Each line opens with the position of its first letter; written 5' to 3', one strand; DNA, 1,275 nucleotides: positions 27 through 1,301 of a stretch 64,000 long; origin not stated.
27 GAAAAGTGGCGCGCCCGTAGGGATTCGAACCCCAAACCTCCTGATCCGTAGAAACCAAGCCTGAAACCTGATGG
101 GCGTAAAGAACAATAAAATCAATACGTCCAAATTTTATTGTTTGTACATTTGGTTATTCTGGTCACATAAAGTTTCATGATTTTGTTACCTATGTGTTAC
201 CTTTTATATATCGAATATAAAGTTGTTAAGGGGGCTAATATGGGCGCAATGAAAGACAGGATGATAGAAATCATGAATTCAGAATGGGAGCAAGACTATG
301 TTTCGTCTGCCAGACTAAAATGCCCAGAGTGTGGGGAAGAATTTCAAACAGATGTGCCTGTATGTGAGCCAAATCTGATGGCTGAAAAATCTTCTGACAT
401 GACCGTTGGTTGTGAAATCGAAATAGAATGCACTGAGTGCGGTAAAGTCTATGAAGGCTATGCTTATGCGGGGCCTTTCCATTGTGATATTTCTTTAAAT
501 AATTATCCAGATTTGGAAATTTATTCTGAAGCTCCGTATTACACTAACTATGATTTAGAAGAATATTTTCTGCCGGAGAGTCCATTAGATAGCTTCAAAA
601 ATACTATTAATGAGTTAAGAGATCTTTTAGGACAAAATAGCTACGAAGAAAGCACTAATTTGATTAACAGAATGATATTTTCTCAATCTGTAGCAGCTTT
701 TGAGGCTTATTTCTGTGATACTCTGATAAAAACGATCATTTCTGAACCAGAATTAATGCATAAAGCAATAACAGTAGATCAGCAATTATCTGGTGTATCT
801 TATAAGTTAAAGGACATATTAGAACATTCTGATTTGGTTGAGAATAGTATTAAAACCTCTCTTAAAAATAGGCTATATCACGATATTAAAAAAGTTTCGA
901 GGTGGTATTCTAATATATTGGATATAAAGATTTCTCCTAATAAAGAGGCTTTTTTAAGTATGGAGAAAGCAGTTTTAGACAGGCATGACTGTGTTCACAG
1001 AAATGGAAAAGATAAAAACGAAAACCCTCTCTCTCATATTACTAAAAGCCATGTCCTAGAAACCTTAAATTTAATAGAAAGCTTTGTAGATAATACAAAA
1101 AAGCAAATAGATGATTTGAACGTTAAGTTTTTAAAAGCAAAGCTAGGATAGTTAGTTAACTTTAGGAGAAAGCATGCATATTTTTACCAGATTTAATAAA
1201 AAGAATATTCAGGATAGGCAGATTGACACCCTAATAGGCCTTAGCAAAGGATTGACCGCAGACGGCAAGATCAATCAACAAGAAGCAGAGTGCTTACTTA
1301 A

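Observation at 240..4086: Candidate multi-gene anti-phage/conflict cluster: Zn-ribbon-HEPN-like, BRCT, KAP-like NTPase, 3-TM protein, PD-(D/E)xK-like, XRE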

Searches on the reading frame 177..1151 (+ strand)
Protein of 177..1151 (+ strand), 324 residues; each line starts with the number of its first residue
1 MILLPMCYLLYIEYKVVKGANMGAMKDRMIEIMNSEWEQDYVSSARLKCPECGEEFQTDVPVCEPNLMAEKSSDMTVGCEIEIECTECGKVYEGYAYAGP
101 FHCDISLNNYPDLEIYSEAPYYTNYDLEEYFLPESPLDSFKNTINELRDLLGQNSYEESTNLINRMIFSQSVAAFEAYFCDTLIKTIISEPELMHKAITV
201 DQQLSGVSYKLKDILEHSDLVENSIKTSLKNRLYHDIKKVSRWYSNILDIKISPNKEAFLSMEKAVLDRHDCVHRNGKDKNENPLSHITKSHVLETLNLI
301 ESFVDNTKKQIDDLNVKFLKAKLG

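Call 4: search_protein_families(library=pfam, proteins=[window:240-1151:+], max_evalue=1)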
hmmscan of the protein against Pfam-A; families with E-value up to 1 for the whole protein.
window:240-1151:+ (303 aa): 13 families
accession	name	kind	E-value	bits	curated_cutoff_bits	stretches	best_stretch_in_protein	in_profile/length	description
PF18735.6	HEPN_RiboL-PSP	-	8.6e-05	22.9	28.4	1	120-291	4-190/191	RiboL-PSP-HEPN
PF13248.11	Zn_ribbon_3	-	0.0012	18.7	27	1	27-42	4-19/26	zinc-ribbon domain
PF25206.1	DUF7836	-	0.0071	16.6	26.7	1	24-38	6-20/59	Domain of unknown function (DUF7836)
PF13912.12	zf-C2H2_6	-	0.02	15.3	25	0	27-37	3-13/27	C2H2-type zinc finger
PF24042.1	DUF7351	-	0.025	14.8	31.2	1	6-71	47-104/177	Domain of unknown function (DUF7351)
PF18739.6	HEPN_Apea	-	0.043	14.7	24.4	1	151-271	4-113/136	Apea-like HEPN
PF00096.32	zf-C2H2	-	0.11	13.5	25.2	0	27-35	2-10/23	Zinc finger, C2H2 type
PF13717.11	Zn_ribbon_4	-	0.11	12.8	30.3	0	62-72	3-13/36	zinc-ribbon domain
PF13894.12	zf-C2H2_4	-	0.12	13.6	27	0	27-37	2-12/24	C2H2-type zinc finger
PF09723.15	Zn_ribbon_8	-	0.12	12.8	34.4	0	27-41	7-21/41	Zinc ribbon domain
PF24460.1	DUF7575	-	0.2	11.5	28.5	1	27-39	5-17/28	Domain of unknown function (DUF7575)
PF14149.11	YhfH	-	0.4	11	27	0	27-34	15-22/37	YhfH-like protein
PF18863.6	AbiJ_NTD4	-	0.76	10.7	34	0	199-295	15-110/152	AbiJ N-terminal domain 4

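Call 5: search_protein_families(library=padloc, proteins=[window:240-1151:+], max_evalue=1)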
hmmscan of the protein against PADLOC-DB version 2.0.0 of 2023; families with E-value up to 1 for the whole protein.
window:240-1151:+ (303 aa): 1 family
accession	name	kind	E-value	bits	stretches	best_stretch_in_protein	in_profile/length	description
PDLC01488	Cas11a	-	0.034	12.4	1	208-282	16-83/105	CAS-I-A; effector_SS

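Call 8: find_homologous_proteins(query=window:240-1151:+)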
Query window:240-1151:+ (303 aa): 17 proteins with E <= 0.001 among 606 candidates.
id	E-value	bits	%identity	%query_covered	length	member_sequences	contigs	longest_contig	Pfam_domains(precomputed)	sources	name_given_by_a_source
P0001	3.8e-199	678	99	100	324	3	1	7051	-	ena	-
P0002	2.8e-64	235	44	90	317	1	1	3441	-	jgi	-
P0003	2.8e-49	186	34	97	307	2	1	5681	PF18735.7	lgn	-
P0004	2.8e-48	183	35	98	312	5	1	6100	-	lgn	-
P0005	2.0e-46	177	33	91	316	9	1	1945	-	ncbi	-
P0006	5.1e-44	169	32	91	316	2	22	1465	-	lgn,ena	-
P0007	5.5e-44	169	34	90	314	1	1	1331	-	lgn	-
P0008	1.5e-43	167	33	90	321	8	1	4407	-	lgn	-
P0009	1.9e-43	167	34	97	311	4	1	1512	-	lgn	-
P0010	8.6e-42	162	33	90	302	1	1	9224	-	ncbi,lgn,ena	-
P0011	5.7e-40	156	32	88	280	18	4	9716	-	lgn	-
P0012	1.7e-39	154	30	89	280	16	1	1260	-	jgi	jgi:hypothetical protein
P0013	1.4e-35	141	33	87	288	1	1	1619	-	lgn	-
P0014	9.8e-34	135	30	79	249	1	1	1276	-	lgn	-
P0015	4.2e-33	133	29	84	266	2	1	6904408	-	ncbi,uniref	ncbi:hypothetical protein WI560_28045 [Bradyrhizobium sp. A11]|uniref:hypothetical protein n=1 Tax=B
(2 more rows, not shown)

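Call 14: list_cluster_members(proteins=[window:177-1151:+, window:1174-1782:+, window:1797-2648:+, window:2673-3251:+, window:3225-3662:-, window:3757-4086:+])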
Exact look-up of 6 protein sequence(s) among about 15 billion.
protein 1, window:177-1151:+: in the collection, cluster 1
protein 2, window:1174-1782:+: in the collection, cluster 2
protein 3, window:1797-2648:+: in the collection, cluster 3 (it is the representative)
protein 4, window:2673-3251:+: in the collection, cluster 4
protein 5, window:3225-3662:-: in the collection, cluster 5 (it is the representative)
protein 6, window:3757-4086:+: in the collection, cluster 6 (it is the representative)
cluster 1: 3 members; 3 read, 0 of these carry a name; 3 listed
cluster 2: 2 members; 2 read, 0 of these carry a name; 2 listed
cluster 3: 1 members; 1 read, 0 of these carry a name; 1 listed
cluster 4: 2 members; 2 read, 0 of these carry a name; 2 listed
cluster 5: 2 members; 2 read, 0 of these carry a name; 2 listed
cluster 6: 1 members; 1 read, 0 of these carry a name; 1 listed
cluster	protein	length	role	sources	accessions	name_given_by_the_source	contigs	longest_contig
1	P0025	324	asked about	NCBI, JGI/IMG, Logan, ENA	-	-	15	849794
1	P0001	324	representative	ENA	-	-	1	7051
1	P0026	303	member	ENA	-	-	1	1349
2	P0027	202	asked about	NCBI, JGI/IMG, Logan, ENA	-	-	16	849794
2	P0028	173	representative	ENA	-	-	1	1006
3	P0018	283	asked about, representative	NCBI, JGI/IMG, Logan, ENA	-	-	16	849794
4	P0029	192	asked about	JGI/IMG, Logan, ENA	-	-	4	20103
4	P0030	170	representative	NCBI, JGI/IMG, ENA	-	-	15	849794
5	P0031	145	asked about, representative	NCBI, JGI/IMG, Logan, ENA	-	-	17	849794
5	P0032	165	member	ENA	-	-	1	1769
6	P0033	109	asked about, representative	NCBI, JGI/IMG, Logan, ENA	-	-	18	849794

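Call 15: find_encoding_contigs(protein=P0015, flank=8000, max_places=3)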
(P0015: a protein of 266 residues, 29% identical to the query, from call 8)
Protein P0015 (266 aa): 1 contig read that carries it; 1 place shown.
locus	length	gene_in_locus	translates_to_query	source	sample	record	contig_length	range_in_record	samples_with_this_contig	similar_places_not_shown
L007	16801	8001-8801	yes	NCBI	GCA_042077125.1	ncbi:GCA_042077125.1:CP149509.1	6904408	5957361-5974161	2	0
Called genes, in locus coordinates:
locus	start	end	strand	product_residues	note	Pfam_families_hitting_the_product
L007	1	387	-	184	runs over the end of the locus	PF03602:Cons_hypoth95, PF05175:MTS (weak)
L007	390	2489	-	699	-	PF01479:S4, PF00849:PseudoU_synth_2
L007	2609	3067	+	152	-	PF00383:dCMP_cyt_deam_1, PF14437:MafB19-deam, PF14439:Bd3614-deam (weak)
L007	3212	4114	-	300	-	PF00561:Abhydrolase_1, PF12697:Abhydrolase_6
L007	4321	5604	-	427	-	PF02844:GARS_N, PF01071:GARS_A, PF02222:ATP-grasp (weak), PF02843:GARS_C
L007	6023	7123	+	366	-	PF22560:GMT-wHTH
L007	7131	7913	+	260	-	PF07505:DUF5131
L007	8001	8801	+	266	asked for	-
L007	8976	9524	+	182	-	-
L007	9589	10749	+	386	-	PF00512:HisKA, PF02518:HATPase_c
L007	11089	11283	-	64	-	-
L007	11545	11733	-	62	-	-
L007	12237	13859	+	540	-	PF13742:tRNA_anti_2, PF01336:tRNA_anti-codon, PF02601:Exonuc_VII_L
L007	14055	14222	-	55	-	-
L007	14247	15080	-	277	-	PF01738:DLH, PF12146:Hydrolase_4 (faint), PF00326:Peptidase_S9 (weak)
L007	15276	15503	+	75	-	PF09866:DUF2093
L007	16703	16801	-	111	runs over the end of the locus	PF08734:GYD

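Call 16: find_encoding_contigs(protein=P0010, flank=8000, max_places=3)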
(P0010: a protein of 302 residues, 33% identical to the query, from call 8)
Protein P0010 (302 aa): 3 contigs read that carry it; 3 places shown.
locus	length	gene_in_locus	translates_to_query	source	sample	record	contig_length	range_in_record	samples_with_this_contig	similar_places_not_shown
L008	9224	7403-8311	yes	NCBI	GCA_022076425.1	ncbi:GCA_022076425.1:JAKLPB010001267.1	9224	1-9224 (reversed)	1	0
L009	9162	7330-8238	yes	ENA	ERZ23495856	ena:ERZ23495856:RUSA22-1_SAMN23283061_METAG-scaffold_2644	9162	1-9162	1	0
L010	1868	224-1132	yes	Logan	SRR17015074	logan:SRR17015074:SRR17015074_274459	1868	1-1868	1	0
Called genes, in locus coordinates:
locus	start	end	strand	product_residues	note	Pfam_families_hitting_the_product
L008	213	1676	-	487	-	-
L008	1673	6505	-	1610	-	PF20720:nSTAND3 (faint), PF13191:AAA_16 (faint)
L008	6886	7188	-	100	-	PF21781:DUF6876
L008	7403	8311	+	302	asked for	-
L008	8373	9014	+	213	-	-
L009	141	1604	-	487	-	-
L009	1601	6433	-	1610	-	PF20720:nSTAND3 (faint), PF13191:AAA_16 (faint)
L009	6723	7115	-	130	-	PF21781:DUF6876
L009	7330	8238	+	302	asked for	-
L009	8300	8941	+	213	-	-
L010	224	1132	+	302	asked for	-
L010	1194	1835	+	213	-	-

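Call 17: find_encoding_contigs(protein=P0011, flank=8000, max_places=4)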
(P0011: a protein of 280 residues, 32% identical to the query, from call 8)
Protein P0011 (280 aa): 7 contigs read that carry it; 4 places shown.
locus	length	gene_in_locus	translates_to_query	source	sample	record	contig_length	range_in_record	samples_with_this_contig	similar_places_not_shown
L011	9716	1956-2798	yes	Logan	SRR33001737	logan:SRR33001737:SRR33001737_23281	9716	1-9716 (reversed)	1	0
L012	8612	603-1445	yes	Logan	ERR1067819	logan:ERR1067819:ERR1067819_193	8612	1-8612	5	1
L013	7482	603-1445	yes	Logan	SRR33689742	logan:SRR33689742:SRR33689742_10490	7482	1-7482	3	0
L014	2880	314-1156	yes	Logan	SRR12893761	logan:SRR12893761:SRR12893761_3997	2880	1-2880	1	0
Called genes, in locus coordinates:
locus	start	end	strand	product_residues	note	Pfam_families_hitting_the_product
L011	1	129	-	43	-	?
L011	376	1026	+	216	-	PF00392:GntR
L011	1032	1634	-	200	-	PF00392:GntR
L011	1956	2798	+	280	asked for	-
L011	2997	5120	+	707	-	-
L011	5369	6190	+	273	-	-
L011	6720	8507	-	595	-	PF00122:E1-E2_ATPase, PF00702:Hydrolase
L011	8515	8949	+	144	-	-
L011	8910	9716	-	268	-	?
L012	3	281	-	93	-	?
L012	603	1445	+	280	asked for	-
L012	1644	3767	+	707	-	-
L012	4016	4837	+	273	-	-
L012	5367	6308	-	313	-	PF00702:Hydrolase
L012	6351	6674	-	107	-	-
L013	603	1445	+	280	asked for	-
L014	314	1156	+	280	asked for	-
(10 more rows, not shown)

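Call 21: search_protein_families(library=pfam, proteins=[L007:8976-9524:+, L008:8373-9014:+, L011:2997-5120:+, L011:5369-6190:+], max_evalue=0.1)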
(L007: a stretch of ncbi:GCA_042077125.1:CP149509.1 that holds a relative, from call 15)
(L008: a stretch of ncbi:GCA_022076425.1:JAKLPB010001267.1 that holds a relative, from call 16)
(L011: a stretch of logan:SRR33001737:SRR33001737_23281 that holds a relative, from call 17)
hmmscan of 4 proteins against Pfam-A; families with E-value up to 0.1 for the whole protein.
L007:8976-9524:+ (182 aa): 0 families

L008:8373-9014:+ (213 aa): 0 families

L011:2997-5120:+ (707 aa): 3 families
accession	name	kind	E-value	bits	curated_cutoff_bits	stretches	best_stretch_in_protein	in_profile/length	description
PF02518.31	HATPase_c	-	0.0014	19.5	26.4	1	19-93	7-67/111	Histidine kinase-, DNA gyrase B-, and HSP90-like ATPase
PF04313.20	HSDR_N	-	0.066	13.5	25.1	0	577-618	122-163/198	Type I restriction enzyme R protein N terminus (HSDR_N)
PF13588.12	HSDR_N_2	-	0.068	13.7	25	0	578-622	34-80/110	Type I restriction enzyme R protein N terminus (HSDR_N)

L011:5369-6190:+ (273 aa): 1 family
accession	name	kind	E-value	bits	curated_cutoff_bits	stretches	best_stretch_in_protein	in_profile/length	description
PF18731.6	HEPN_Swt1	-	0.0013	19.4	27.5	1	88-225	5-97/115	Swt1-like HEPN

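Call 22: find_encoding_contigs(protein=P0002, flank=8000, max_places=3)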
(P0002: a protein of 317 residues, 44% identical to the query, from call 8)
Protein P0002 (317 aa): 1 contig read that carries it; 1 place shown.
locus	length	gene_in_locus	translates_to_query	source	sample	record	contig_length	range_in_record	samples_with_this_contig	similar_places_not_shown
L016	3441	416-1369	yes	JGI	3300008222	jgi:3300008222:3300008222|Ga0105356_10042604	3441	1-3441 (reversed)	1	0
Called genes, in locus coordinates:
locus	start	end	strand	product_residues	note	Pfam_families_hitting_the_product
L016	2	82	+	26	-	?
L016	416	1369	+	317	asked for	-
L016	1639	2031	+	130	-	-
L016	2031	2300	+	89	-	-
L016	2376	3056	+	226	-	PF09397:FtsK_gamma, PF10073:GapR_DNA-bd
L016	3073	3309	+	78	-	-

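Call 23: find_encoding_contigs(protein=P0003, flank=8000, max_places=3)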
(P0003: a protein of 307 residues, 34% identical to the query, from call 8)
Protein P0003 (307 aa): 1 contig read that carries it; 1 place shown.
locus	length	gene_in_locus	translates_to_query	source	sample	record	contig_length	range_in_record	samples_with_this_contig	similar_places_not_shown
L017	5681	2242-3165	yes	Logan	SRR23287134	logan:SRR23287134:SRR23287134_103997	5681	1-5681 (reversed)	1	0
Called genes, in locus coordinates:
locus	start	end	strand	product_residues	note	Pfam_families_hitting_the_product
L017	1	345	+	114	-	?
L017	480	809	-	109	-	-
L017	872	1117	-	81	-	-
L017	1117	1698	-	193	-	-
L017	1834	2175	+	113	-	PF01402:RHH_1 (weak)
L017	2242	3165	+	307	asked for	PF18735:HEPN_RiboL-PSP (weak)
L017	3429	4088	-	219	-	-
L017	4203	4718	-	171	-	-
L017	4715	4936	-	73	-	-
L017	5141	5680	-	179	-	?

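Call 24: find_encoding_contigs(protein=P0004, flank=8000, max_places=3)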
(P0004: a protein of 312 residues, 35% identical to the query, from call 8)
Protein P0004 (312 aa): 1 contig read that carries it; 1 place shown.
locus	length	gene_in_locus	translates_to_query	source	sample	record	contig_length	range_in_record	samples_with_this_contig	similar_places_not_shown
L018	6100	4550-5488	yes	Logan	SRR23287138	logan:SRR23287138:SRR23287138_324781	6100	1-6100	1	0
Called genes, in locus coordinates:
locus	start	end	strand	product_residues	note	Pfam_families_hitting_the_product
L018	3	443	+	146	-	?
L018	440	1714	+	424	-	PF03432:Relaxase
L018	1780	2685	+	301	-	PF01636:APH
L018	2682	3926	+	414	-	-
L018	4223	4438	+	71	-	-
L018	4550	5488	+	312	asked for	-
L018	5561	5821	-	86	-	PF27190:KlcB_3rd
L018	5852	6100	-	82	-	?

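Call 49: search_protein_families(library=pfam, alignment_id=A3, max_evalue=0.01)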
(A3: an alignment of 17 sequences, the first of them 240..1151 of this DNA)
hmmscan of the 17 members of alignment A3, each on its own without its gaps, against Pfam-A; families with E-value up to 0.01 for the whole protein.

A. member 1, window:240-1151:+ (303 aa): 3 families
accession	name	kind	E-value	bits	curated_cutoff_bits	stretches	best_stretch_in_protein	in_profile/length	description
PF18735.6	HEPN_RiboL-PSP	-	8.6e-05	22.9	28.4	1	120-291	4-190/191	RiboL-PSP-HEPN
PF13248.11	Zn_ribbon_3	-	0.0012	18.7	27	0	27-42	4-19/26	zinc-ribbon domain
PF25206.1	DUF7836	-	0.0071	16.6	26.7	0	24-38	6-20/59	Domain of unknown function (DUF7836)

B. families by the number of members that match (of 17 scanned): 10 families
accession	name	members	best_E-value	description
PF18735.6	HEPN_RiboL-PSP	5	5e-06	RiboL-PSP-HEPN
PF24441.1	DUF7560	4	0.0044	Family of unknown function (DUF7560)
PF07754.17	HVO_2753_ZBP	2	0.0011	Small zinc finger protein HVO_2753-like, Zn-binding pocket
PF13248.11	Zn_ribbon_3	2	0.0012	zinc-ribbon domain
PF25206.1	DUF7836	2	0.0013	Domain of unknown function (DUF7836)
PF24042.1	DUF7351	2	0.0059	Domain of unknown function (DUF7351)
PF08882.16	Acetone_carb_G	2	0.0077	Acetone carboxylase gamma subunit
PF18439.7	zf_UBZ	1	0.0013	Ubiquitin-Binding Zinc Finger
PF21476.4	PF0610-like_N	1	0.0021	PF0610-like, N-terminal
PF25164.1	CoiA_N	1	0.0056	Competence protein CoiA, N-terminal domain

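Call 50: search_solved_structures(query=A3, max_evalue=1)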
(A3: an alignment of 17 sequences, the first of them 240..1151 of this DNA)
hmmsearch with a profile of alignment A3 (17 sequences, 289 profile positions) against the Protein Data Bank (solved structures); distinct sequences matched with E-value up to 1: 5.
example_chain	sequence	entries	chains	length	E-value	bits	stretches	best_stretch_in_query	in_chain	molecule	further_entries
5h7b_A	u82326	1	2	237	0.028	16.8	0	158-199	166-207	Immunoglobulin G-binding protein A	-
5h7a_C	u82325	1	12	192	0.074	15.4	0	158-199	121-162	Immunoglobulin G-binding protein A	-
5h79_D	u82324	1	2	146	0.27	13.6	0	158-199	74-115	Immunoglobulin G-binding protein A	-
9tlt_A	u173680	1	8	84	0.42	13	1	161-208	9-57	Sc-apCC-2-KLHL20-4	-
1xjh_A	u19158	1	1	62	0.86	11.9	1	16-68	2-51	33 kDa chaperonin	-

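Call 64: predict_structure(alignment_id=A3)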
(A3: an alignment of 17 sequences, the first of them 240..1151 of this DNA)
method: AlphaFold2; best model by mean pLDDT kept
length: 303 residues; sequences in the alignment: 17
mean_pLDDT: 87.5   pTM: 0.63
mean pLDDT of the five models: 87.5, 86.9, 85.6, 85.3, 84.7
residues with pLDDT >= 90: 181; 70-90: 98; 50-70: 8; < 50: 16
segments of 3 or more residues with pLDDT < 50: 1-5, 7-15
pLDDT, mean of each block of 10 residues (from residue 1): 45 59 96 95 84 89 95 94 95 93 64 94 95 81 93 94 94 91 83 86 86 83 93 93 92 87 91 96 95 90 83
secondary structure, 60 per line:
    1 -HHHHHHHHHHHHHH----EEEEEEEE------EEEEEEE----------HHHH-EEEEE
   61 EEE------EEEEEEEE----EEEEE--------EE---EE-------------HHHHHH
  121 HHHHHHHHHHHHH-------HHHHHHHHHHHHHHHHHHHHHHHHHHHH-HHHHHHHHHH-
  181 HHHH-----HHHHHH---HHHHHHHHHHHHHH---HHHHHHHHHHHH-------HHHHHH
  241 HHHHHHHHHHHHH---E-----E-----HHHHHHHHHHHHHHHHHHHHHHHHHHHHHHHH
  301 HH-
elements in order: H2-15 E20-27 E34-40 H51-54 E56-63 E70-77 E82-86 H115-133 H141-168 H170-179 H181-184 H190-195 H199-212 H216-227 H235-253 H269-302
